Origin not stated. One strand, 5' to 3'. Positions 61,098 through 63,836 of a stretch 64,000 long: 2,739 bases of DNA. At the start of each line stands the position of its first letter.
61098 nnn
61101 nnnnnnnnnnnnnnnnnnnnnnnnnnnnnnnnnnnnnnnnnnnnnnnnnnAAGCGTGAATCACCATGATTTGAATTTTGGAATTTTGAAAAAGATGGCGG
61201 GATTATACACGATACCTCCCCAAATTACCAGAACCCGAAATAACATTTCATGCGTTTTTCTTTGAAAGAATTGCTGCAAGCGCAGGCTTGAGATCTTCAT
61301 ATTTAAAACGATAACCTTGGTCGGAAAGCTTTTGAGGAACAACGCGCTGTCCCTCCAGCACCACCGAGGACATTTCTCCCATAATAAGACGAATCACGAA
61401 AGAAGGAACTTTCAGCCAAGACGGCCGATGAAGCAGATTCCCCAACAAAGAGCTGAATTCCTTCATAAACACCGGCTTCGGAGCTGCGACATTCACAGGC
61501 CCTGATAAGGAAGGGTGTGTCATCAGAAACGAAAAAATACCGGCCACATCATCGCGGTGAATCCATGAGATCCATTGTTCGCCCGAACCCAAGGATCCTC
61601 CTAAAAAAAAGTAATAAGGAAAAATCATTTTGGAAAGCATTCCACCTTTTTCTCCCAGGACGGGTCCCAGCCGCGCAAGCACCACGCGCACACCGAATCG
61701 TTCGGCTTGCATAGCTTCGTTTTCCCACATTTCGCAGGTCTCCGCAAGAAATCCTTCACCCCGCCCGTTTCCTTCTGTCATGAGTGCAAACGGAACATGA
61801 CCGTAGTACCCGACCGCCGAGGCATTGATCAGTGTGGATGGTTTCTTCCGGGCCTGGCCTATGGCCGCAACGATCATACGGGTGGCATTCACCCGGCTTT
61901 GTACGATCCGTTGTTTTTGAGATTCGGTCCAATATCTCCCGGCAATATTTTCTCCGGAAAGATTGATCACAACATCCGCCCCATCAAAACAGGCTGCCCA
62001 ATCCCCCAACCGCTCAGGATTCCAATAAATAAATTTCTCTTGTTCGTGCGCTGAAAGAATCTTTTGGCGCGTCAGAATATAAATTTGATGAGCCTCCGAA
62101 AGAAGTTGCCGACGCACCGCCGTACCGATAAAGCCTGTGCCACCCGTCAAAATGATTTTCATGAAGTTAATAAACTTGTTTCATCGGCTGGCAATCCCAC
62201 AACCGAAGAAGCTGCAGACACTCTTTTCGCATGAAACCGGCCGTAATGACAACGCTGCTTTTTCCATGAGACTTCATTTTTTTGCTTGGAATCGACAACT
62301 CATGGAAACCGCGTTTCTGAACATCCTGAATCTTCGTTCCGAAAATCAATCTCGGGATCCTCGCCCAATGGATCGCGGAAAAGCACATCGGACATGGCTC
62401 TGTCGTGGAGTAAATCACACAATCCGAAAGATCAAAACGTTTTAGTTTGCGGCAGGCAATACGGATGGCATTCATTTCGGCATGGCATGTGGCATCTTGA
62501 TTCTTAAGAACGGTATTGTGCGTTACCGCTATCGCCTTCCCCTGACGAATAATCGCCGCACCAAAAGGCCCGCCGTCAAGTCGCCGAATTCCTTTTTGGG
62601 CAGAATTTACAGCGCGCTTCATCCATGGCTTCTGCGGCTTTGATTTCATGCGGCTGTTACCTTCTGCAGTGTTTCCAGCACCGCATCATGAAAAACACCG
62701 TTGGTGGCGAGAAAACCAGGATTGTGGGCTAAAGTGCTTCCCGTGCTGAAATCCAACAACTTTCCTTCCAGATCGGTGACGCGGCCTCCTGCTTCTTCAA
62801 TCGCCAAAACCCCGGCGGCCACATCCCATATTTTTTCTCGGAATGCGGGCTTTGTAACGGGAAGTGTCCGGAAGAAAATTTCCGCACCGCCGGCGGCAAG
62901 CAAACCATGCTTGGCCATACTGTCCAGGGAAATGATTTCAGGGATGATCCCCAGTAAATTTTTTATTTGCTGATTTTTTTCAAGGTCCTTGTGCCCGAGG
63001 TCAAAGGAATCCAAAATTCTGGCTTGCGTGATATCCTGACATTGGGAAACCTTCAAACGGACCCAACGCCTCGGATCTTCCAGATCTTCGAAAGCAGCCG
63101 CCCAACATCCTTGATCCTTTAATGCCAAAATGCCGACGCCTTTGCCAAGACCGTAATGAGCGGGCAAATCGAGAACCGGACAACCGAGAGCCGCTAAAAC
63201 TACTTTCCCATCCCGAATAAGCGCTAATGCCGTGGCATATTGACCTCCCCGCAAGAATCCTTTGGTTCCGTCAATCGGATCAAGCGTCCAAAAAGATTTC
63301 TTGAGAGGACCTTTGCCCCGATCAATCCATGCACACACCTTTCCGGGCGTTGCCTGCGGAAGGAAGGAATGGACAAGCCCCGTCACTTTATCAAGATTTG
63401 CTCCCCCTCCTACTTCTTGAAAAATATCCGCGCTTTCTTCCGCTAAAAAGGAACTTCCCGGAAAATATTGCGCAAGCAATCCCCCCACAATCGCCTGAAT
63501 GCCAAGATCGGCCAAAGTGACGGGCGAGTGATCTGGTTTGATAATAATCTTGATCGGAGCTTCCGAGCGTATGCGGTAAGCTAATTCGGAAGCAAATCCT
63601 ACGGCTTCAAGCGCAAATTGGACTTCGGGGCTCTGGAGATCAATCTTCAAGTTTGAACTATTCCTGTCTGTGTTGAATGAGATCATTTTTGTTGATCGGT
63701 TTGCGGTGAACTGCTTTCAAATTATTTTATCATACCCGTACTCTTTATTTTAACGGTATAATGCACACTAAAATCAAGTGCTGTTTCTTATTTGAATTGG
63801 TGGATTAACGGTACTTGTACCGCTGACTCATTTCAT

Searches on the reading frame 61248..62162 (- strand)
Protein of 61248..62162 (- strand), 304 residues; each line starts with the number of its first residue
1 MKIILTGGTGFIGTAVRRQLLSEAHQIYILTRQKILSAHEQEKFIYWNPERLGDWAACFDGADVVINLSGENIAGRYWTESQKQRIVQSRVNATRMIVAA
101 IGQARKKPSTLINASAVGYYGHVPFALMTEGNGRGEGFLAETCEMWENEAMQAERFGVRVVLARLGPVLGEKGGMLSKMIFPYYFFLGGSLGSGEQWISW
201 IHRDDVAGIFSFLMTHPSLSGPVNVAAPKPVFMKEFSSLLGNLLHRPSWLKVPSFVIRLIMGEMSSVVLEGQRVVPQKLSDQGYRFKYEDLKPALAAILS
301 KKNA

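Call 89: search_protein_families(library=pfam, proteins=[window:61248-62162:-], max_evalue=0.000001)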
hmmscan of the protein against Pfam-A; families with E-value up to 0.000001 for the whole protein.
window:61248-62162:- (304 aa): 2 families
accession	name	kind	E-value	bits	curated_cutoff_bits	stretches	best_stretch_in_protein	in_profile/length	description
PF08338.16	DUF1731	-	8.6e-21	73.9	27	1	252-298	1-47/47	Domain of unknown function (DUF1731)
PF01370.27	Epimerase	-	1.6e-19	70.7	20.9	1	3-220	1-231/240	NAD dependent epimerase/dehydratase family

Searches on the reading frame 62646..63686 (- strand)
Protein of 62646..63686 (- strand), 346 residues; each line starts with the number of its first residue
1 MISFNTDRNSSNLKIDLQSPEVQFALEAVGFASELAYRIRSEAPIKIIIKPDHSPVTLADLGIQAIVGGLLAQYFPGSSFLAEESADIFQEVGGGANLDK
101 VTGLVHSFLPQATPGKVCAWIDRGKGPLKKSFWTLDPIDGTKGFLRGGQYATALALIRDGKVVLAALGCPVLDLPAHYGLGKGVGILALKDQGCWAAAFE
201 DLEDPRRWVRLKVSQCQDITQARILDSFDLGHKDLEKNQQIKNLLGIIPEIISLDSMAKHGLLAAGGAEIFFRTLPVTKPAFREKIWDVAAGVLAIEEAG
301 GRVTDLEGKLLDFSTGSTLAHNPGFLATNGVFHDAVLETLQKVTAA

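Call 89: search_protein_families(library=pfam, proteins=[window:62646-63686:-], max_evalue=0.000001)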
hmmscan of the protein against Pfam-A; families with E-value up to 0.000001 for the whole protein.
window:62646-63686:- (346 aa): 1 family
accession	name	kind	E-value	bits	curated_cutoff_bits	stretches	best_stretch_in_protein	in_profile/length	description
PF00459.30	Inositol_P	-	8.7e-38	130.8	27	1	38-343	19-269/271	Inositol monophosphatase family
